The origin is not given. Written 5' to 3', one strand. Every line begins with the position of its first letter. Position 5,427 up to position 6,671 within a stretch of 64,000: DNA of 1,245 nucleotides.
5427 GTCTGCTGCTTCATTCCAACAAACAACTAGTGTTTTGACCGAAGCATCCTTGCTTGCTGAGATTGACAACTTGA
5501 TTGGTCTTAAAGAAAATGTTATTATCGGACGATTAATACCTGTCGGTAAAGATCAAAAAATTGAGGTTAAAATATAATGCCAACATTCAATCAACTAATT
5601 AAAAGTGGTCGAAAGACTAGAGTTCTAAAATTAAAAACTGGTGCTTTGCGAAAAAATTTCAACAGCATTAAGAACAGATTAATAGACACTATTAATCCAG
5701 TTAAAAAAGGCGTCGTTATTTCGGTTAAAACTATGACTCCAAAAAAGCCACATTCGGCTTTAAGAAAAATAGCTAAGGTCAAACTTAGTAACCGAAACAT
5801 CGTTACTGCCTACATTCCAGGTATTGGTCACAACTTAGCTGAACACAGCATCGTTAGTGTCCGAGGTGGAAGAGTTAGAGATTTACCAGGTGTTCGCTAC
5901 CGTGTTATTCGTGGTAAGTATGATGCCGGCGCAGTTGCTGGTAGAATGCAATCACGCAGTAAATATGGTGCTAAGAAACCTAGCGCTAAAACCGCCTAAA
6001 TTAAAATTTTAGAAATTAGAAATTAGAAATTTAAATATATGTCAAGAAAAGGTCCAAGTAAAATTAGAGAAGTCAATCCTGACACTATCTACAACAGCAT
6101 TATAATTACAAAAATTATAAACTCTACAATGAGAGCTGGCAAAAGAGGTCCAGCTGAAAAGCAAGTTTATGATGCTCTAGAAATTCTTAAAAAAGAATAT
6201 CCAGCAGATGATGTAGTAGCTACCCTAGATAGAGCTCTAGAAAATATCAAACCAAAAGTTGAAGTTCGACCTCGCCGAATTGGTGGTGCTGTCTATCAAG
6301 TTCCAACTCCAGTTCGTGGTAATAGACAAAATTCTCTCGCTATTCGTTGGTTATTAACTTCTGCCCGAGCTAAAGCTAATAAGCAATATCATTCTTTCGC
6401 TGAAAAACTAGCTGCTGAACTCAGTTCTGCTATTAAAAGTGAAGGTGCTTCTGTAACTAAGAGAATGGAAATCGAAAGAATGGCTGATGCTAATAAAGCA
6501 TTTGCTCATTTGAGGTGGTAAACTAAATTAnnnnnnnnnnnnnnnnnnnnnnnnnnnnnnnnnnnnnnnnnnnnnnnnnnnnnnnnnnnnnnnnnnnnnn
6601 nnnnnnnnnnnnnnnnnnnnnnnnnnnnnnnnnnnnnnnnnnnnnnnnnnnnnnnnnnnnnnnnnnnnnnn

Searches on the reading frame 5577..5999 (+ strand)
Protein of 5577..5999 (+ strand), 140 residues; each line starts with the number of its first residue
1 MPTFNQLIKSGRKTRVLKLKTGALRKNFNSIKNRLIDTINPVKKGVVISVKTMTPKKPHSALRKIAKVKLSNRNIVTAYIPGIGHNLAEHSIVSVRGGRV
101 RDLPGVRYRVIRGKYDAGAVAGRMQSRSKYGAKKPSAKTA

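Call 81: search_protein_families(library=pfam, proteins=[window:5577-5999:+], max_evalue=0.0001)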
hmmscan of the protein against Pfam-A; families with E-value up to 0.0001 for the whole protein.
window:5577-5999:+ (140 aa): 1 family
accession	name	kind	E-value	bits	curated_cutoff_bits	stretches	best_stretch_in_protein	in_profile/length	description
PF00164.32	Ribosom_S12_S23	-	2.8e-29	101.5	22.3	1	40-135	11-108/110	Ribosomal protein S12/S23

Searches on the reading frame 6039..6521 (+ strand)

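Call 81: search_protein_families(library=pfam, proteins=[window:6039-6521:+], max_evalue=0.0001)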
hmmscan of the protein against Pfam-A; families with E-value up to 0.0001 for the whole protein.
window:6039-6521:+ (160 aa): 1 family
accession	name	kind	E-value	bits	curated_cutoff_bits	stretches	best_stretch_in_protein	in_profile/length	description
PF00177.27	Ribosomal_S7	-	1.6e-47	161.3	24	1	3-153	2-148/148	Ribosomal protein S7p/S5e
